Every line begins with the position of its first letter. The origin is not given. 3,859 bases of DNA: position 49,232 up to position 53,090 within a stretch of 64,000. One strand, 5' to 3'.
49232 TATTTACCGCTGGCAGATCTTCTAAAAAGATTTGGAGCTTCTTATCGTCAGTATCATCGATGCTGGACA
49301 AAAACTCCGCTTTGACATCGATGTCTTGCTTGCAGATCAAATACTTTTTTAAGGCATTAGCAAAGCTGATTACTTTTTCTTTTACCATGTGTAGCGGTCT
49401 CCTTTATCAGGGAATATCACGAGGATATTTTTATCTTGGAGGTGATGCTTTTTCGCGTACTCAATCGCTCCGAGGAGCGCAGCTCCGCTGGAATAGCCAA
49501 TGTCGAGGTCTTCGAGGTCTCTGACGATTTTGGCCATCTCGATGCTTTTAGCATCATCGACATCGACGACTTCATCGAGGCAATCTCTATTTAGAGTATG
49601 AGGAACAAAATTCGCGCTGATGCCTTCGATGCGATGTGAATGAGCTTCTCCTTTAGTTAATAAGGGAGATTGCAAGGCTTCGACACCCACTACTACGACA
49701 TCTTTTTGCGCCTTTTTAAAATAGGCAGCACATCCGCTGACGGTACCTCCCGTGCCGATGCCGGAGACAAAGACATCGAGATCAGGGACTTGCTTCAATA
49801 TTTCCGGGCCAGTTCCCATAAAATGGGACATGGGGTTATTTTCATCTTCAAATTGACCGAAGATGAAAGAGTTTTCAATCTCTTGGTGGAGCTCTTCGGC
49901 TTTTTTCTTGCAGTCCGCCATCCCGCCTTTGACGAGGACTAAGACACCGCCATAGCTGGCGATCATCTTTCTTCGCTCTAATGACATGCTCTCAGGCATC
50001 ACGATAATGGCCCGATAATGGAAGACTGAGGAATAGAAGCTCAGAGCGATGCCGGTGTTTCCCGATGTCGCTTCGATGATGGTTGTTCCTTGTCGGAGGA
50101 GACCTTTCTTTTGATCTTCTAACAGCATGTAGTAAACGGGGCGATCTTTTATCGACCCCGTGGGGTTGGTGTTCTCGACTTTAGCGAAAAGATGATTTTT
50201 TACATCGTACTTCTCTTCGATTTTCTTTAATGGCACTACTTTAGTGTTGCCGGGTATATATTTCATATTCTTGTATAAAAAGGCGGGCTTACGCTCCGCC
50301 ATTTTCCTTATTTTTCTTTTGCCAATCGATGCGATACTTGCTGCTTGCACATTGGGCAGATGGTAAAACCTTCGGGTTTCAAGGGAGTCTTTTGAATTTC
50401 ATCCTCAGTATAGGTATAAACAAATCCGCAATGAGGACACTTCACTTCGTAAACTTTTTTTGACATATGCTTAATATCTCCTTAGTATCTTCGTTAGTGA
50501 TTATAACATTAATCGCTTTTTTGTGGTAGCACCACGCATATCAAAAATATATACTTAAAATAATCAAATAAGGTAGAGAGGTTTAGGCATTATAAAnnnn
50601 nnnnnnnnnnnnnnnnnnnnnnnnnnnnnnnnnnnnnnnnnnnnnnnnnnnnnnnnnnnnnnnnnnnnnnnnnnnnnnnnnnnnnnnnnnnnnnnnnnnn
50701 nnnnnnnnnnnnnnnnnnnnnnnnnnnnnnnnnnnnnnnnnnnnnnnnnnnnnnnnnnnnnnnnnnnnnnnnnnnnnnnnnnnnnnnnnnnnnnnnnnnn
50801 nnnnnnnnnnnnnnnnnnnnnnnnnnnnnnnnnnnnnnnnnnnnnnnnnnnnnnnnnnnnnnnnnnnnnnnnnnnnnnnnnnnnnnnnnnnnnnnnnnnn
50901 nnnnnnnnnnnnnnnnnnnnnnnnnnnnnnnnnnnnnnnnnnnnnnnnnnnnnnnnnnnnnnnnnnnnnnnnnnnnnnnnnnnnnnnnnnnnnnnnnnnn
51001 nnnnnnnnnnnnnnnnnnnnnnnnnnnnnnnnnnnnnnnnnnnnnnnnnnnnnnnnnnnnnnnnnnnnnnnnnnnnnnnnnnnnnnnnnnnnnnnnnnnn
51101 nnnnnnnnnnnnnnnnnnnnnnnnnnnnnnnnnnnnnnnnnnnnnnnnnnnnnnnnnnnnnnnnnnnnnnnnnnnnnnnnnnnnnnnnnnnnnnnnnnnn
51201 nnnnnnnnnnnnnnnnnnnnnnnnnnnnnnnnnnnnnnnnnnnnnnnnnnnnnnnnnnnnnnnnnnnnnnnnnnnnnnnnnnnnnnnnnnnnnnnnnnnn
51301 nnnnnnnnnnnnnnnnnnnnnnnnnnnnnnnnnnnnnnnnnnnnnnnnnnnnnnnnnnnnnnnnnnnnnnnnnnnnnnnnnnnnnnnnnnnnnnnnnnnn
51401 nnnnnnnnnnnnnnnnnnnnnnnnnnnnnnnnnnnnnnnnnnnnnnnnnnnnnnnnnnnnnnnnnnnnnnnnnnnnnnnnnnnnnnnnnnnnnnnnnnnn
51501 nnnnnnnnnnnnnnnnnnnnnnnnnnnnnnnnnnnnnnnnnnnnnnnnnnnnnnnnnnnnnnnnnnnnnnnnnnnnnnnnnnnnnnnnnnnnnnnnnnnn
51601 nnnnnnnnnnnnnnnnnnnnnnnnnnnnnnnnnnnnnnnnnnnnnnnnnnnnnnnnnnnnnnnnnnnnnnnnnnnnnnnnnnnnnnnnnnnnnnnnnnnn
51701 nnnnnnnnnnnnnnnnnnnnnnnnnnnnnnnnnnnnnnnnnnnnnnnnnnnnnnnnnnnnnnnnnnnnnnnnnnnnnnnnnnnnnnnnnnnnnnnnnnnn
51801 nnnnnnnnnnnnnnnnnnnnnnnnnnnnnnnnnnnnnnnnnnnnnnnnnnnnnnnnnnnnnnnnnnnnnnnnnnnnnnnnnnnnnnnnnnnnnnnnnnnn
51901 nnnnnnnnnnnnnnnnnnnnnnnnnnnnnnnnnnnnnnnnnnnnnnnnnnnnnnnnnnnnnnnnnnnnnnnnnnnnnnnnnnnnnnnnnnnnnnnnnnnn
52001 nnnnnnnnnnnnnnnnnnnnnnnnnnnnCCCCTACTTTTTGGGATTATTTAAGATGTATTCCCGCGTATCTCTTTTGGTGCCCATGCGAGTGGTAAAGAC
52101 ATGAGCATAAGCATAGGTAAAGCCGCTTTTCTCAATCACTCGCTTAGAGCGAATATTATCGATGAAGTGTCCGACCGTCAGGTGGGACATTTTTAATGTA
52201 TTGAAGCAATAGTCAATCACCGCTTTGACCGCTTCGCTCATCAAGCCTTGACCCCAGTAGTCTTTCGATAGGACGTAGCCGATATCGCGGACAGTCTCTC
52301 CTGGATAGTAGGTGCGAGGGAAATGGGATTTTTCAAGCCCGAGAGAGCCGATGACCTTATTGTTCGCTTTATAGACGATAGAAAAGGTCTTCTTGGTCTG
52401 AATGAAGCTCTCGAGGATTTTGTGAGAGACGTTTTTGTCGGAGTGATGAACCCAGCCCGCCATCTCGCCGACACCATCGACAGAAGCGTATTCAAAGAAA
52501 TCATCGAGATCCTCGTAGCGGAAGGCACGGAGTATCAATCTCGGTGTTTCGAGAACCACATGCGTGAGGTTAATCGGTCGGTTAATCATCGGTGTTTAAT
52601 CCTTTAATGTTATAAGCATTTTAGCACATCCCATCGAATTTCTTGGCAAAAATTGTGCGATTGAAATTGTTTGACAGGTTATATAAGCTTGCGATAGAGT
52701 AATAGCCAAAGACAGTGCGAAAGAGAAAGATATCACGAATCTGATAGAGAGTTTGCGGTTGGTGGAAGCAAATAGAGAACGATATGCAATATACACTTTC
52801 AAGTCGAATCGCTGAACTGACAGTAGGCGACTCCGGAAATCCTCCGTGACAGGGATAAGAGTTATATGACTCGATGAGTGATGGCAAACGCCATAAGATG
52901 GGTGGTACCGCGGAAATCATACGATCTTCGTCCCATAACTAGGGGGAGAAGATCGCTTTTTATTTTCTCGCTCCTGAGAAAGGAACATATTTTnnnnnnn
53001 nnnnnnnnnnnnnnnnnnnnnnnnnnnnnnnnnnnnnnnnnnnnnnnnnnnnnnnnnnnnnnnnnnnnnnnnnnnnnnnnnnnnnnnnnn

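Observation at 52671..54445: T-box riboswitch controlling a tryptophanase/tyrosine phenol-lyase-family gene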

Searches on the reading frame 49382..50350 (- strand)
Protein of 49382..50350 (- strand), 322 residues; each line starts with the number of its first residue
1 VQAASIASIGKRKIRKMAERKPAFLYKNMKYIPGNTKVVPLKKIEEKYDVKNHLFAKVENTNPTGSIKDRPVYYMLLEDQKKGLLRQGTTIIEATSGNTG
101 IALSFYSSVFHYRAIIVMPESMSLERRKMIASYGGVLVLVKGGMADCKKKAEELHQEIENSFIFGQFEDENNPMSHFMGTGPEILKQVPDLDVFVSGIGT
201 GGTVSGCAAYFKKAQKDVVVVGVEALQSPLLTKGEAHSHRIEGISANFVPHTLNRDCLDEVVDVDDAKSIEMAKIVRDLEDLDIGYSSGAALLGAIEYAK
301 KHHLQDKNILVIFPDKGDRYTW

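Call 6: search_protein_families(library=pfam, proteins=[window:49382-50350:-])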
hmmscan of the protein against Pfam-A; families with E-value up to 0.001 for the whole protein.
window:49382-50350:- (322 aa): 1 family
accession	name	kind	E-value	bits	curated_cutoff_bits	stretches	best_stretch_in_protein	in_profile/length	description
PF00291.31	PALP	-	1.1e-68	232.2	35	1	33-315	5-295/295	Pyridoxal-phosphate dependent enzyme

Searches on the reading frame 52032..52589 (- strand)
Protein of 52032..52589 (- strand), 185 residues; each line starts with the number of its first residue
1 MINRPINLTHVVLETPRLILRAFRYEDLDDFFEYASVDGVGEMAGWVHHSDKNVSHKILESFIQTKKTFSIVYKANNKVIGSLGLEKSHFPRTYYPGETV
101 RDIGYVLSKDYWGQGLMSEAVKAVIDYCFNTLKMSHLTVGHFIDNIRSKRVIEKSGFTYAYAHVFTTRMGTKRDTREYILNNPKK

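Call 6: search_protein_families(library=pfam, proteins=[window:52032-52589:-])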
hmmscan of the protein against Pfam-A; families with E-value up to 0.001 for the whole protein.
window:52032-52589:- (185 aa): 3 families
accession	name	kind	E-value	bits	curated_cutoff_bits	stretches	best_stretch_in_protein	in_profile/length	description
PF13302.13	Acetyltransf_3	-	3.6e-27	96.2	25.4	1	17-158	1-138/138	Acetyltransferase (GNAT) domain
PF00583.31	Acetyltransf_1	-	2.6e-11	44.2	20.7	1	62-157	24-116/116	Acetyltransferase (GNAT) family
PF13420.13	Acetyltransf_4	-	2.3e-05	24.9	24.3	1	20-160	1-137/155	Acetyltransferase (GNAT) domain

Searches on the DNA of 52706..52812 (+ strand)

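Call 43: build_rna_model(alignment_id=A3)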
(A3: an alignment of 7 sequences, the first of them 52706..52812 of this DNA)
Model R1 built from alignment A3 (7 sequences, 130 columns); structure: RNAalifold consensus.
model positions 107; base pairs 16; branch points 1; effective number of sequences 1.95; information 0.59 bits per position. Calibrated on 0.2 Mb of random sequence (short: E-values are rough).
structure used (alignment columns):
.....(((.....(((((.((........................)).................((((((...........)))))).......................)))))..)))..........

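Call 44: search_with_rna_model(model_id=R1, sources=[window, L001, L002, L003, L004, L005, L006, L007, L008, L009, L016, L017, L018, L019, L020, L021, L022, L023, L024, L025, L026, L027, L028, L029, L030, L031, L032, L033, L034, L035, L036, L037, L038, L039, L040, L041, L042, L043, L044, L045, L046, L047, L048, L049, L050, L051, L052, L053, L054, L055, L056, L057, L058, L059, L060, L061, L062, L063, L064, L065, L066, L067, L068, L069, L070, L071, L072, L073, L074, L075, L076, L077, L078, L079, L080, L081, L082, L083, L084, L085, L086, L087, L088, L089, L090, L091, L092, L093, L094, L095], max_evalue=1, make_alignment=true)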
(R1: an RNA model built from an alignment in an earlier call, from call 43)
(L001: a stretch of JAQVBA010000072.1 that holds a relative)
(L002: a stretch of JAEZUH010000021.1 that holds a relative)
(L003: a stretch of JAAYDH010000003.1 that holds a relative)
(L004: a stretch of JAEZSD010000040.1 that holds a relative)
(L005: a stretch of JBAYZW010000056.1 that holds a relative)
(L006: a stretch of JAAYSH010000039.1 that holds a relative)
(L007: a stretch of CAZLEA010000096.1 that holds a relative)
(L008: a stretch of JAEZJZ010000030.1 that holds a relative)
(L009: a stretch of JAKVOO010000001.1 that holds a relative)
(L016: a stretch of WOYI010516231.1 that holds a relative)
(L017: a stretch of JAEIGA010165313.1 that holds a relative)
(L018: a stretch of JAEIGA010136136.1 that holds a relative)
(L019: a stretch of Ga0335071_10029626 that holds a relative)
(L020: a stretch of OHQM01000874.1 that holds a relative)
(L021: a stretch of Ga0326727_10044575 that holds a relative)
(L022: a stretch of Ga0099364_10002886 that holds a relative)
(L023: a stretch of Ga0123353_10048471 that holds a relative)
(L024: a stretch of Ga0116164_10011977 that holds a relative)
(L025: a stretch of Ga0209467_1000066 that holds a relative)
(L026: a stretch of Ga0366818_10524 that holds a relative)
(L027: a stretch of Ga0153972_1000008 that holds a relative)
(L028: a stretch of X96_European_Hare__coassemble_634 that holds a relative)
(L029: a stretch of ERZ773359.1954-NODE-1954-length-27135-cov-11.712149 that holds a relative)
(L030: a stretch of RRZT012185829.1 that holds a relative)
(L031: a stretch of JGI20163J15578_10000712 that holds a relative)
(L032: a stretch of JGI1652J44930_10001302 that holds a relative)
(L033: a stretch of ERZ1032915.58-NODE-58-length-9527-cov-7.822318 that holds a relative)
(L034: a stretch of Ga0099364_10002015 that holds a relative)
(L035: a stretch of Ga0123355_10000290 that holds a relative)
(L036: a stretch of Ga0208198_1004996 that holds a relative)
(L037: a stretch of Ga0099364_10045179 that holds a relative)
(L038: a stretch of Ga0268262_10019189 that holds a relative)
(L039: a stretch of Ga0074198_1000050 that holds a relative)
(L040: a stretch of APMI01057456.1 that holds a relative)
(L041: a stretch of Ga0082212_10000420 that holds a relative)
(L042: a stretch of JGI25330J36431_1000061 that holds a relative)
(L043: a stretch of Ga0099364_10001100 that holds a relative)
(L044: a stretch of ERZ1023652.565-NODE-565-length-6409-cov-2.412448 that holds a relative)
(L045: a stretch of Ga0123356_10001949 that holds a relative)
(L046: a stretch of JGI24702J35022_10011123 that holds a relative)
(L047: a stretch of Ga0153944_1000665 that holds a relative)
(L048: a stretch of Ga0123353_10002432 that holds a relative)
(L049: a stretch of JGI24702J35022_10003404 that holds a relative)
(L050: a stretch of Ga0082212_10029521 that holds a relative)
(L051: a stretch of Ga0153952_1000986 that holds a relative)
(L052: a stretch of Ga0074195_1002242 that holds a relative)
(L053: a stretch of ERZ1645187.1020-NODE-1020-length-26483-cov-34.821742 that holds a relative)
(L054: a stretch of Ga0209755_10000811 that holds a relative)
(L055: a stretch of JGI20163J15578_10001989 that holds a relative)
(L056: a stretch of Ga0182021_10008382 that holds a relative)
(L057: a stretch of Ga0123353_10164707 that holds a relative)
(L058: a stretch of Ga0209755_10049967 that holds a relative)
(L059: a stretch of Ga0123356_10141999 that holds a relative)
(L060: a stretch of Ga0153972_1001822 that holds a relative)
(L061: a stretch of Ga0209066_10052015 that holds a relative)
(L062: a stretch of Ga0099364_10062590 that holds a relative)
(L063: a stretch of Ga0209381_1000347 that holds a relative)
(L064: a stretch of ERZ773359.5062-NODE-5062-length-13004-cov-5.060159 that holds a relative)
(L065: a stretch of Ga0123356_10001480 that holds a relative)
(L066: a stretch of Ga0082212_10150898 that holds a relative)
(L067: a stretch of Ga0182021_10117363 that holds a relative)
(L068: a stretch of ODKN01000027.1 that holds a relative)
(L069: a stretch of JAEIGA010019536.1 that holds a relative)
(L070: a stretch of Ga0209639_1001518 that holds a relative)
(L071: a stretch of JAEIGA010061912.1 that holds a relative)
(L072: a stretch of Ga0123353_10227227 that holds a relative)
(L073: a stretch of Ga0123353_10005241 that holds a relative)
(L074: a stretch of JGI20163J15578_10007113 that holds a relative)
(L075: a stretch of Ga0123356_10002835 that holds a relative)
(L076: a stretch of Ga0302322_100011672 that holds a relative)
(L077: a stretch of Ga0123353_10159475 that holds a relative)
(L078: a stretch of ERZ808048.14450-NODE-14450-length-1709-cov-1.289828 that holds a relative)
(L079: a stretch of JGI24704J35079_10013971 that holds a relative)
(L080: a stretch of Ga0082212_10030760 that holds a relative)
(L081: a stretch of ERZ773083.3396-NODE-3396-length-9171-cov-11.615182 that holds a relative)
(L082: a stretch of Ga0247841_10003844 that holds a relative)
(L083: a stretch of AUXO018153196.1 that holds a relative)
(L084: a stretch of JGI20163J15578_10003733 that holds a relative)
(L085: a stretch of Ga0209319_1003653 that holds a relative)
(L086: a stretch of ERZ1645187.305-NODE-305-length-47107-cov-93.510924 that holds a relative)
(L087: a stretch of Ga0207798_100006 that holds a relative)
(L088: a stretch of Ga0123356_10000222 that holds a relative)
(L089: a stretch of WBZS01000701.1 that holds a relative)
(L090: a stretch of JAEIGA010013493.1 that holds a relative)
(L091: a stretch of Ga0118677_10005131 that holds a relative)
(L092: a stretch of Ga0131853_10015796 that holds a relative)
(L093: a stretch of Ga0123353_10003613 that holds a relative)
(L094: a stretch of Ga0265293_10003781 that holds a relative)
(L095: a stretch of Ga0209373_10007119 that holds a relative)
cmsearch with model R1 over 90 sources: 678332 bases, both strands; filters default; matches with E-value up to 1: 32.
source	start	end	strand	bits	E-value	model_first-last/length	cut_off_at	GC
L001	2208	2313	+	114.8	7.5e-18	1-107/107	no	0.39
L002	2167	2272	+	114.8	7.5e-18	1-107/107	no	0.39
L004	2254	2359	+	114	1e-17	1-107/107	no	0.42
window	52706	52811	+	110.9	3.9e-17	1-107/107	no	0.41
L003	5716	5820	+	108.5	1.1e-16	1-107/107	no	0.38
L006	5711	5817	+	100.2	3.6e-15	1-107/107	no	0.35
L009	5714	5821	+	95.8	2.4e-14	1-107/107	no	0.38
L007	175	300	+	83.8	3.8e-12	1-107/107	no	0.52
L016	3702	3808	+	82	8.1e-12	1-107/107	no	0.39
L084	2696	2823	+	73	3.6e-10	1-107/107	no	0.45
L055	3251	3378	+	65.3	9.4e-09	1-107/107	no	0.45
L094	603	714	+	59.5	1.1e-07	1-107/107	no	0.45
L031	3623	3773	+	58.3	1.8e-07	1-107/107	no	0.46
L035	3667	3795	+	57.1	3e-07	1-107/107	no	0.43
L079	141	270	+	54.9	7.5e-07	1-107/107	no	0.46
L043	1502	1628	+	54.8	7.9e-07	1-107/107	no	0.51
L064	3540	3648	+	54.1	1e-06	1-107/107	no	0.39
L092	3660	3789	+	53.4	1.4e-06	1-107/107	no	0.45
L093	3672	3800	+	49.1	8.6e-06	1-107/107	no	0.55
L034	3489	3619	+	47.1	2.1e-05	1-107/107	no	0.51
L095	3460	3572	+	46.8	2.3e-05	1-107/107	no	0.4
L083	287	399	+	37.1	0.0014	1-107/107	no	0.24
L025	3582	3692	+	34.7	0.0038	1-107/107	no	0.43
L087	3713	3822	+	32.9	0.008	1-107/107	no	0.35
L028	3648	3755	+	32.2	0.011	1-107/107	no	0.6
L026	3500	3605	+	32.1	0.012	1-107/107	no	0.59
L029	3530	3641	+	31.5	0.015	1-107/107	no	0.62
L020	3648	3755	+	31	0.019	1-107/107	no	0.62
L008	12689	12796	-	28.8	0.047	1-107/107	no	0.59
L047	3635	3745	+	24.7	0.26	1-107/107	no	0.49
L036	2473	2584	+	23.8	0.38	1-107/107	no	0.54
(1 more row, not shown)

Alignment A4: 32 matches aligned to the model, 189 columns, each read 5' to 3' on its own strand. Consensus structure (alignment columns), stored with it:
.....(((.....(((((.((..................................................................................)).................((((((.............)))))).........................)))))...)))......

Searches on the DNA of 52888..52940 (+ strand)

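Call 58: build_rna_model(alignment_id=A6)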
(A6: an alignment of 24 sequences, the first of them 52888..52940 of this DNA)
Model R2 built from alignment A6 (24 sequences, 57 columns); structure: RNAalifold consensus.
model positions 48; base pairs 9; branch points 0; effective number of sequences 24; information 0.947 bits per position. Calibrated on 0.2 Mb of random sequence (short: E-values are rough).
structure used (alignment columns):
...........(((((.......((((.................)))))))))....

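Call 59: search_with_rna_model(model_id=R2, sources=[window, L005, L017, L018, L019, L021, L022, L023, L027, L030, L032, L033, L037, L038, L039, L040, L041, L042, L044, L045, L046, L048, L049, L050, L051, L052, L053, L054, L056, L057, L058, L059, L060, L061, L062, L063, L065, L066, L067, L068, L069, L070, L071, L072, L073, L074, L075, L076, L077, L078, L080, L081, L082, L085, L086, L088, L089, L090, L091], max_evalue=5, show_alignments=6)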
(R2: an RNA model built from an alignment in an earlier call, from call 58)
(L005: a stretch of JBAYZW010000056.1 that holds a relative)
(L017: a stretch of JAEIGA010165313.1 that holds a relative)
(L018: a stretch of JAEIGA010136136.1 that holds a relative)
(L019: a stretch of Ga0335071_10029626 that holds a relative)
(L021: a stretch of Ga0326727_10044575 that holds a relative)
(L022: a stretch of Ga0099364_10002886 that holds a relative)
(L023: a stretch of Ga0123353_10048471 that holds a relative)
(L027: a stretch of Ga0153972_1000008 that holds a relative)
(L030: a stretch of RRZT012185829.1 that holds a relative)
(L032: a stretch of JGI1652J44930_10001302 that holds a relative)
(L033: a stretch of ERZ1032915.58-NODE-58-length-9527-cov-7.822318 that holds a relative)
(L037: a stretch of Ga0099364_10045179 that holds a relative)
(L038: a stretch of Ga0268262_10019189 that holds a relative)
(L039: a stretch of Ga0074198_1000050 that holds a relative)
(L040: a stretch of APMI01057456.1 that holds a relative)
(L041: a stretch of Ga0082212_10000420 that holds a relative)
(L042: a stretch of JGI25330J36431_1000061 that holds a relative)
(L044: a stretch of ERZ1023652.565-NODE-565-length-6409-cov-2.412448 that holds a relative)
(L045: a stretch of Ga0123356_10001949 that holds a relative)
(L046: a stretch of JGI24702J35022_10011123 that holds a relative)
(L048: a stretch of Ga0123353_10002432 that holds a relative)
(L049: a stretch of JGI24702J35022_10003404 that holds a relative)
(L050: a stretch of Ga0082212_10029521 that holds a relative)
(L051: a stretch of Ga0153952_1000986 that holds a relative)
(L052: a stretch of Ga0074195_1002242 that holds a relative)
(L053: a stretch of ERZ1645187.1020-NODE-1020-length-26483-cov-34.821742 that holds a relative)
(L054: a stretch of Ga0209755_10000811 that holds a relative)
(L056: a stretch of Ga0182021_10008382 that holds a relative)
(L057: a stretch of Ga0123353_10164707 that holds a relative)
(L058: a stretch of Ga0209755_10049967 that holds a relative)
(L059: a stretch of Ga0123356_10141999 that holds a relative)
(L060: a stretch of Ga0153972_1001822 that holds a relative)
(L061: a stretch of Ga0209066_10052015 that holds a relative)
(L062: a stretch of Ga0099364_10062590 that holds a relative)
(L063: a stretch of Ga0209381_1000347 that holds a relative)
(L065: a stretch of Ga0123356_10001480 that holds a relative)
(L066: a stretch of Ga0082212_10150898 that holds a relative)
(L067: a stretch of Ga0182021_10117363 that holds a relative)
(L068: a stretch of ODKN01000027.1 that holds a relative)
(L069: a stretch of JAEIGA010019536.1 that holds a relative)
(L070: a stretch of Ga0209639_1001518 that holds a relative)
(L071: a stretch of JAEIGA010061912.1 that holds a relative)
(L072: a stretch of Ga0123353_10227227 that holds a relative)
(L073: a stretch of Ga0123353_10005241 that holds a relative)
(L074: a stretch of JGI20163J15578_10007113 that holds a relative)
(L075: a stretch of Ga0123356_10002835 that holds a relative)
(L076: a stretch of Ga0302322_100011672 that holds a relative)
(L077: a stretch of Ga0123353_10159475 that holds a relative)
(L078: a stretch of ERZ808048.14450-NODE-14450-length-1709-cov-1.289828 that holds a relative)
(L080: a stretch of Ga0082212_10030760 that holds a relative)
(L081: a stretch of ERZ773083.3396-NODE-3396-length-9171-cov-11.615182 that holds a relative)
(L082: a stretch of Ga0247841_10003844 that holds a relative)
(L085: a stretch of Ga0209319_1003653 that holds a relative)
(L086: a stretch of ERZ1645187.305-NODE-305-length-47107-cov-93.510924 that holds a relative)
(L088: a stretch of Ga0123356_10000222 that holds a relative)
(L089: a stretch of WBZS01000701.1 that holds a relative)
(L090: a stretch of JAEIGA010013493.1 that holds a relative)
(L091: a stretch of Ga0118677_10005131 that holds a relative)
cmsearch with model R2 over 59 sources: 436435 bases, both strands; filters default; matches with E-value up to 5: 5.
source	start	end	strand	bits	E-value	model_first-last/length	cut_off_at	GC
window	52887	52938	+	48.3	1.5e-10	1-48/48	no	0.48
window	38790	38832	-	35.1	8e-07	1-48/48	no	0.51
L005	2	43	+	34.8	9.6e-07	12-48/48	no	0.48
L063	3922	3974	+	11.7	3.2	1-48/48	no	0.72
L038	3760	3785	-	11.1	4.7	1-48/48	no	0.77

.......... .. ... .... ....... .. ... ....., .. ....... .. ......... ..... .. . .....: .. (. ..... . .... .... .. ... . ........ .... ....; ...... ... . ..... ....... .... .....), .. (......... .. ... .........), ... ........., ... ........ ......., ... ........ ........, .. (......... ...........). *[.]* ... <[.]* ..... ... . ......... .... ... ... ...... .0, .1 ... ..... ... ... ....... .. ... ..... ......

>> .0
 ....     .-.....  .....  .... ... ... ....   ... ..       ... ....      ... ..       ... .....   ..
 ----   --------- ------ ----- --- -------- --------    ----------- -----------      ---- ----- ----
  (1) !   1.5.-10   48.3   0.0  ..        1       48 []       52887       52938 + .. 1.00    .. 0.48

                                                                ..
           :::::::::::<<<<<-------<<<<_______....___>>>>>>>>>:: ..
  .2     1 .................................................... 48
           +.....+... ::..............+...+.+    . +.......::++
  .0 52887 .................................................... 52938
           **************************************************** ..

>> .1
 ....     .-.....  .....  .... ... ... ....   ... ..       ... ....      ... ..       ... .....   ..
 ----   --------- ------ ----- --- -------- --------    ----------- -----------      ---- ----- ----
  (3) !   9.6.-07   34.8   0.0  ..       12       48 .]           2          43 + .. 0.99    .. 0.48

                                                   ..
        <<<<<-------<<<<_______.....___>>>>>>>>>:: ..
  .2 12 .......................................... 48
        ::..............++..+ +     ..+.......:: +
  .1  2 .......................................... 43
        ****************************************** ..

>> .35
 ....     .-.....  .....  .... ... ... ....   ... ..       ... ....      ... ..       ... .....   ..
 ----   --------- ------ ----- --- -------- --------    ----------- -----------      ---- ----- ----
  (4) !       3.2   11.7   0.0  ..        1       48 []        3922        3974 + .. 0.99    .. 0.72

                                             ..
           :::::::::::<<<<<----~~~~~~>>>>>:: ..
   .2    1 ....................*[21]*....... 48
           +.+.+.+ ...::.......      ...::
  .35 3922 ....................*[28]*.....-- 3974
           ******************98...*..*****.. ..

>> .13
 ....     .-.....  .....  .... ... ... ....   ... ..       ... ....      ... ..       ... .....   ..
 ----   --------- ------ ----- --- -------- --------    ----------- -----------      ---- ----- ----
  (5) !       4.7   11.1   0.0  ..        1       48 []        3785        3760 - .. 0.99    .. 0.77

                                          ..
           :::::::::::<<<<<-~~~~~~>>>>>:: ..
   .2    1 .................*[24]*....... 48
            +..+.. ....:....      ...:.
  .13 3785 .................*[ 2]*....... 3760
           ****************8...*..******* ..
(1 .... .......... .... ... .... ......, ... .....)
